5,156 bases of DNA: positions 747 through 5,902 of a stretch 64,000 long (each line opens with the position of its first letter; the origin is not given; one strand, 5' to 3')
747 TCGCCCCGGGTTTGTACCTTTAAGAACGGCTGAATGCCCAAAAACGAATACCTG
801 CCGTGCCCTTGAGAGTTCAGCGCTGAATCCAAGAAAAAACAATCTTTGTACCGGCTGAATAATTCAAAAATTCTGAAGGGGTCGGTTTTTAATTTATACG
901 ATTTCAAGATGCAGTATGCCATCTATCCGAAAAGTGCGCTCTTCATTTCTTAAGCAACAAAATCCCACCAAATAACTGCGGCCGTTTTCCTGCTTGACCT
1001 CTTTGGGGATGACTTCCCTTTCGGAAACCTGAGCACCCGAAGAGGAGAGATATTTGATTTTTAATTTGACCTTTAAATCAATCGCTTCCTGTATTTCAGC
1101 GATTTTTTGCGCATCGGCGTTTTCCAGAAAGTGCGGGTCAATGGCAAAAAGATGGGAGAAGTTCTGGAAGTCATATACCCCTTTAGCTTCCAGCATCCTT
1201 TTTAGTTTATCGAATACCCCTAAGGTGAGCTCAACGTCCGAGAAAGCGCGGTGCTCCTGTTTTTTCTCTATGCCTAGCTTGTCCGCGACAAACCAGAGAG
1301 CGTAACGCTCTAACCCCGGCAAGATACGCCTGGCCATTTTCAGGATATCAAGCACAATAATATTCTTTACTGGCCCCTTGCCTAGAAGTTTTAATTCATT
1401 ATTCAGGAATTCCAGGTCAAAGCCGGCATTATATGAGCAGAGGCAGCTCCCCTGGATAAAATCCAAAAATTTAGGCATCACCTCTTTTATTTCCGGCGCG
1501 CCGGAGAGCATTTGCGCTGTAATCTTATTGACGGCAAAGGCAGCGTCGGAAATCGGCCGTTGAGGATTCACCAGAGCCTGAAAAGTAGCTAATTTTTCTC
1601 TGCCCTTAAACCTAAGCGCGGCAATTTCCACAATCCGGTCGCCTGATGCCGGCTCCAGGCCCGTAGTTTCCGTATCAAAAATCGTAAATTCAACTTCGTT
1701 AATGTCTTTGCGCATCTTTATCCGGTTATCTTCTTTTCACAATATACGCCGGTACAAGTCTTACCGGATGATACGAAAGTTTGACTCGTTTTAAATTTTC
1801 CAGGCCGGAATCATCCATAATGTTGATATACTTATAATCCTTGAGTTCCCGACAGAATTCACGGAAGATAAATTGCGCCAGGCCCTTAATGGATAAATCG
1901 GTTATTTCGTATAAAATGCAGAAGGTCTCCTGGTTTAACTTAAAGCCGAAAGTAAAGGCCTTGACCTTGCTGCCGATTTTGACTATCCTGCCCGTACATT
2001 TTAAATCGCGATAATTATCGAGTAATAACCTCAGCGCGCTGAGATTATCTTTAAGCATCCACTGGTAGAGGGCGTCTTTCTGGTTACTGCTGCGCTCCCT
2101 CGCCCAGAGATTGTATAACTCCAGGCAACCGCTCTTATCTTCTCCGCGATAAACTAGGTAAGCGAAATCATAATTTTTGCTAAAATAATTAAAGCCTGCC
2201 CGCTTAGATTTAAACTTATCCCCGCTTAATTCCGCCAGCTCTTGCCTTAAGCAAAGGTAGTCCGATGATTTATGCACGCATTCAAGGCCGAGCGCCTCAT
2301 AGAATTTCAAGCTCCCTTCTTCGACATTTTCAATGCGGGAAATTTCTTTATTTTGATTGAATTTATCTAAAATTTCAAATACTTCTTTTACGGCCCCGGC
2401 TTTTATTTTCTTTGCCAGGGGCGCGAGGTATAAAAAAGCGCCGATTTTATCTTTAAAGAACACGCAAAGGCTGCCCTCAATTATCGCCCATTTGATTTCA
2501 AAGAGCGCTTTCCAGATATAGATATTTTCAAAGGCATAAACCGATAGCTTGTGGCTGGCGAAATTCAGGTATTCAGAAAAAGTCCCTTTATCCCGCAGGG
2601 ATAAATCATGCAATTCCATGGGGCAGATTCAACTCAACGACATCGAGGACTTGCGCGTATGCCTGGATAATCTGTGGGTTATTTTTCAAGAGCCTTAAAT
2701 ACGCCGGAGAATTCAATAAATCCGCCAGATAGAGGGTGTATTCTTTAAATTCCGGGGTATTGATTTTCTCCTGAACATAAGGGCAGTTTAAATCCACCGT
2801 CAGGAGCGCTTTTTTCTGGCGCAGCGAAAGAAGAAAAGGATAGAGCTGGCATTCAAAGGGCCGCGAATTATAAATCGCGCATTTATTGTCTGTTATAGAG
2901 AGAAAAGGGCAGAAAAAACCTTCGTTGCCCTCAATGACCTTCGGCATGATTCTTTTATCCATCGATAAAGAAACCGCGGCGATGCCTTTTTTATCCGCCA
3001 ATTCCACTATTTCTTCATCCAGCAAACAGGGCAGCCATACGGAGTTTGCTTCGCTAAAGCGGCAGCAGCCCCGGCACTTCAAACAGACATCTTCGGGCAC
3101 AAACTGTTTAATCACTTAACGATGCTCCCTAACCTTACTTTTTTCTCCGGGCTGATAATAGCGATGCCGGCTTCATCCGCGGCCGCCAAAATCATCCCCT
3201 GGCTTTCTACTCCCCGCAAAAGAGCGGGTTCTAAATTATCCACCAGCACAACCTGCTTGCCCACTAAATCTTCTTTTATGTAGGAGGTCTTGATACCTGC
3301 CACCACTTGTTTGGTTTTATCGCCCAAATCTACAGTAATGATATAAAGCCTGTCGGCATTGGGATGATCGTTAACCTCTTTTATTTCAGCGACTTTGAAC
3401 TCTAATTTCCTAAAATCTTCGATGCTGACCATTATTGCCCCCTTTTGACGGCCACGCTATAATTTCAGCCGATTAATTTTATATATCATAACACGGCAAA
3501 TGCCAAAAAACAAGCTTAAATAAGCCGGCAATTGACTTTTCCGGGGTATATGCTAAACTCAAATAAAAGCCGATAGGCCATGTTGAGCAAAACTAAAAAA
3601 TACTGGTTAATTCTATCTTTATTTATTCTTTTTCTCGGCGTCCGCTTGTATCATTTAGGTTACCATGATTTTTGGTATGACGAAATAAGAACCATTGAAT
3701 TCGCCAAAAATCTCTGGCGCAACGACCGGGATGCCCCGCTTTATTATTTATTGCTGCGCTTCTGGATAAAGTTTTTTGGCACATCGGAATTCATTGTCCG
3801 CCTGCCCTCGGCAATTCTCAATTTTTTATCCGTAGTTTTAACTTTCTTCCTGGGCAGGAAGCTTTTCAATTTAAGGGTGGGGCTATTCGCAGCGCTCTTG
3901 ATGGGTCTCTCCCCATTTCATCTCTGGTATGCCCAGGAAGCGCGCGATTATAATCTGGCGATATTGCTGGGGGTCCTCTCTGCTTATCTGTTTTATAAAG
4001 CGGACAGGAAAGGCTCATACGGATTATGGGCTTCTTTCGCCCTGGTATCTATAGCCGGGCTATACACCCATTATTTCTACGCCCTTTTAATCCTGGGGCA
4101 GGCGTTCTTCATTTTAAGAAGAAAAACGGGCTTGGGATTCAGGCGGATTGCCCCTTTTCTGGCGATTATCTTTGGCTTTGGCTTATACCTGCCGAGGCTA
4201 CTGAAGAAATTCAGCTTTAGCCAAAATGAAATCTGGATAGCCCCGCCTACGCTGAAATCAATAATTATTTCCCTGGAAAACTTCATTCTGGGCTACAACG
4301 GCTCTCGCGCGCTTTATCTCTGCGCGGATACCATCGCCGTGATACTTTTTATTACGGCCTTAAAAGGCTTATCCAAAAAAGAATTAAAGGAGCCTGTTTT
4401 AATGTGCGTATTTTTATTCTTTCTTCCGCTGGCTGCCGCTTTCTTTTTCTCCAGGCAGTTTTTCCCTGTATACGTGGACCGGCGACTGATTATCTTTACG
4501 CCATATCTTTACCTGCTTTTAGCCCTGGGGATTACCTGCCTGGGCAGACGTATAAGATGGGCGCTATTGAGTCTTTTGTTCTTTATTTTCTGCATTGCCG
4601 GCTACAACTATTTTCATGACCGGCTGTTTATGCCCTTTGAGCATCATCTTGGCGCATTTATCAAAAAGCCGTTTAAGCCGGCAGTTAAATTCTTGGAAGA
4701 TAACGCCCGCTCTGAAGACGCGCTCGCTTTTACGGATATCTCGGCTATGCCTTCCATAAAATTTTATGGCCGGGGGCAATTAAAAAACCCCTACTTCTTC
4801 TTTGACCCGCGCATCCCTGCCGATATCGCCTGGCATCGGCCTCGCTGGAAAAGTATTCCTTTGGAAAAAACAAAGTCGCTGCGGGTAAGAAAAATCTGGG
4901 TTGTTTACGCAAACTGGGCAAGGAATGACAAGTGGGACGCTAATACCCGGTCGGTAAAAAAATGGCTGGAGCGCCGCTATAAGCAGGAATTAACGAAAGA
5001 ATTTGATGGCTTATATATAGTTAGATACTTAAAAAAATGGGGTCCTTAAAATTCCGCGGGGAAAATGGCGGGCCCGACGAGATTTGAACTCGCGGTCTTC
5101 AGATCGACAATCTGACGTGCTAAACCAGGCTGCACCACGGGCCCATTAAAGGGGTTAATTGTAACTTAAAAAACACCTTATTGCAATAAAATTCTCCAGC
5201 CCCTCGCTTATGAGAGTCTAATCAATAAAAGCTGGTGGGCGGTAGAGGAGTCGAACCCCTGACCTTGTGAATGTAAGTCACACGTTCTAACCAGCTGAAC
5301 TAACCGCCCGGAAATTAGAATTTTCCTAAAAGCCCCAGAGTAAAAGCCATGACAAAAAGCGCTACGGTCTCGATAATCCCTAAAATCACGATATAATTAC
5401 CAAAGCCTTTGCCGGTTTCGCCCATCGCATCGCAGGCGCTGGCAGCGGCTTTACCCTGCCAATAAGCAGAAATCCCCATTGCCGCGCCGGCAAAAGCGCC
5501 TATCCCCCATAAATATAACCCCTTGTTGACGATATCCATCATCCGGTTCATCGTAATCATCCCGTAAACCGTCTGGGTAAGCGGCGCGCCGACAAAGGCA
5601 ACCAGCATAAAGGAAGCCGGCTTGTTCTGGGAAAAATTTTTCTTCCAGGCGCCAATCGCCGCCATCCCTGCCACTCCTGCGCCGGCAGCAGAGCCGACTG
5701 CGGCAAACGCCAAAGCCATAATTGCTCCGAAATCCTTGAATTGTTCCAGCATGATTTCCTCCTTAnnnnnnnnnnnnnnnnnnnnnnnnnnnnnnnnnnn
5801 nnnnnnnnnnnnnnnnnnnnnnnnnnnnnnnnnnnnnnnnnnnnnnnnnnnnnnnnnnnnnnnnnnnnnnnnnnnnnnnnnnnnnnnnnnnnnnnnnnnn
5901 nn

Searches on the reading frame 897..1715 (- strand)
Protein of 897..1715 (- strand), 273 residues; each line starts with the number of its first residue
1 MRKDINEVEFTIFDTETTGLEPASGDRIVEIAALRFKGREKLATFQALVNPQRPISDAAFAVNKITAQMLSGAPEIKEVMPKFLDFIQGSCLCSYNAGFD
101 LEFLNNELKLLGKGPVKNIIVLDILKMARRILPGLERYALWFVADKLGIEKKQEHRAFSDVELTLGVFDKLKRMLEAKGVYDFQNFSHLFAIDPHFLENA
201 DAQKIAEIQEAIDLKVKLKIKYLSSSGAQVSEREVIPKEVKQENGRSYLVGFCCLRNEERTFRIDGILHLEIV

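Call 9: search_protein_families(library=pfam, proteins=[window:897-1715:-], max_evalue=0.001)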
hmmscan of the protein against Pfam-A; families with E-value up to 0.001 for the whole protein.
window:897-1715:- (273 aa): 3 families
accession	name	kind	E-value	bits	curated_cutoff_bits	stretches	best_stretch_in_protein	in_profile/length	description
PF00929.31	RNase_T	-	2.4e-37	129.4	24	1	12-168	2-164/164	Exonuclease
PF13280.12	WYL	-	3.5e-14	53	21.8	1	205-271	3-69/70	WYL domain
PF13482.12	RNase_H_2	-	9.5e-08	32.6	22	1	12-154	2-120/165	RNase_H superfamily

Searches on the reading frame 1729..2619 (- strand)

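Call 9: search_protein_families(library=pfam, proteins=[window:1729-2619:-], max_evalue=0.001)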
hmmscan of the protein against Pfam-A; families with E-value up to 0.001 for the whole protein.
window:1729-2619:- (297 aa): 1 family
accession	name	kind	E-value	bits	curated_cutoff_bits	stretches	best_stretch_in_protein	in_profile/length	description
PF09924.15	LPG_synthase_C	-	4.4e-28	98.7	27.5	1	26-294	9-297/298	Phosphatidylglycerol lysyltransferase, C-terminal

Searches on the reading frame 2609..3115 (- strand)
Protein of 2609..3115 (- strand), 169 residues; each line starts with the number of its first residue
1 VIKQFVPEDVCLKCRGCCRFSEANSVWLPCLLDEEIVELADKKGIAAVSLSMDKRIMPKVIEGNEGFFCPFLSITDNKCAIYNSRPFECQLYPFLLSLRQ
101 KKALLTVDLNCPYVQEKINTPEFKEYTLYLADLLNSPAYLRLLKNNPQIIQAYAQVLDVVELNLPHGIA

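Call 87: search_protein_families(library=pfam, proteins=[window:2609-3115:-], max_evalue=0.01)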
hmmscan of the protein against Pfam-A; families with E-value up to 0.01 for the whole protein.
window:2609-3115:- (169 aa): 1 family
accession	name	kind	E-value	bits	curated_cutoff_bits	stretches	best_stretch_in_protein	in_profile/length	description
PF03692.20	CxxCxxCC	-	2.7e-08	34.8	23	1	11-111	2-84/85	Putative zinc- or iron-chelating domain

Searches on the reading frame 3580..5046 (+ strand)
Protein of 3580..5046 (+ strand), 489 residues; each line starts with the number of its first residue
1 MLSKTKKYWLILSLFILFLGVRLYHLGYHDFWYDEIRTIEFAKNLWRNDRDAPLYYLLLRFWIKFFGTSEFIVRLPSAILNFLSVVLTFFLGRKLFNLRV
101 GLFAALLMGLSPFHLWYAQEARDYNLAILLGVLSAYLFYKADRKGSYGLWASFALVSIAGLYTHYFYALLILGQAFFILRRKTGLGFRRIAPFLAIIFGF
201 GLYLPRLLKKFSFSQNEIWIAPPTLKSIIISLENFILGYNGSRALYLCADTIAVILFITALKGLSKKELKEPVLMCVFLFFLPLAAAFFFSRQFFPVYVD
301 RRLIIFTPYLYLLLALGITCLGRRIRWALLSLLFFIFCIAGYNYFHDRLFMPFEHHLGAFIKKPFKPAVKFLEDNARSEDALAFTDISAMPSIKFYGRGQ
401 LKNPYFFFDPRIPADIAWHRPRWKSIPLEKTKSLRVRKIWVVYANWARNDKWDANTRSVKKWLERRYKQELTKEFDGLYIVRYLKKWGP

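Call 9: search_protein_families(library=pfam, proteins=[window:3580-5046:+], max_evalue=0.001)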
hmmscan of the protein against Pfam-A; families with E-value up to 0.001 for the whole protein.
window:3580-5046:+ (489 aa): 1 family
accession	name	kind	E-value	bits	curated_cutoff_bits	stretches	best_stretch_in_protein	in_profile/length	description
PF13231.12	PMT_2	-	4.9e-14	53.3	26.1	1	52-206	3-157/160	Dolichyl-phosphate-mannose-protein mannosyltransferase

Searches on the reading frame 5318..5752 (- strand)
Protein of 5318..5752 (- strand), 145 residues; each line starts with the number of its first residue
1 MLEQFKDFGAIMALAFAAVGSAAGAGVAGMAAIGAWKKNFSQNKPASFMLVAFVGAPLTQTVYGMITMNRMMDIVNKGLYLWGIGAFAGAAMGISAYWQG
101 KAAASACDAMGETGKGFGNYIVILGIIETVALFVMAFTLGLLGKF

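Call 87: search_protein_families(library=pfam, proteins=[window:5318-5752:-], max_evalue=0.01)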
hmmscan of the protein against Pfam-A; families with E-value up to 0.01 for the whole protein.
window:5318-5752:- (145 aa): 1 family
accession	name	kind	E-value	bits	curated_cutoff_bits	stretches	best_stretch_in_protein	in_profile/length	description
PF00137.26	ATP-synt_C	-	3.8e-12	46.7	24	2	83-138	2-57/60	ATP synthase subunit C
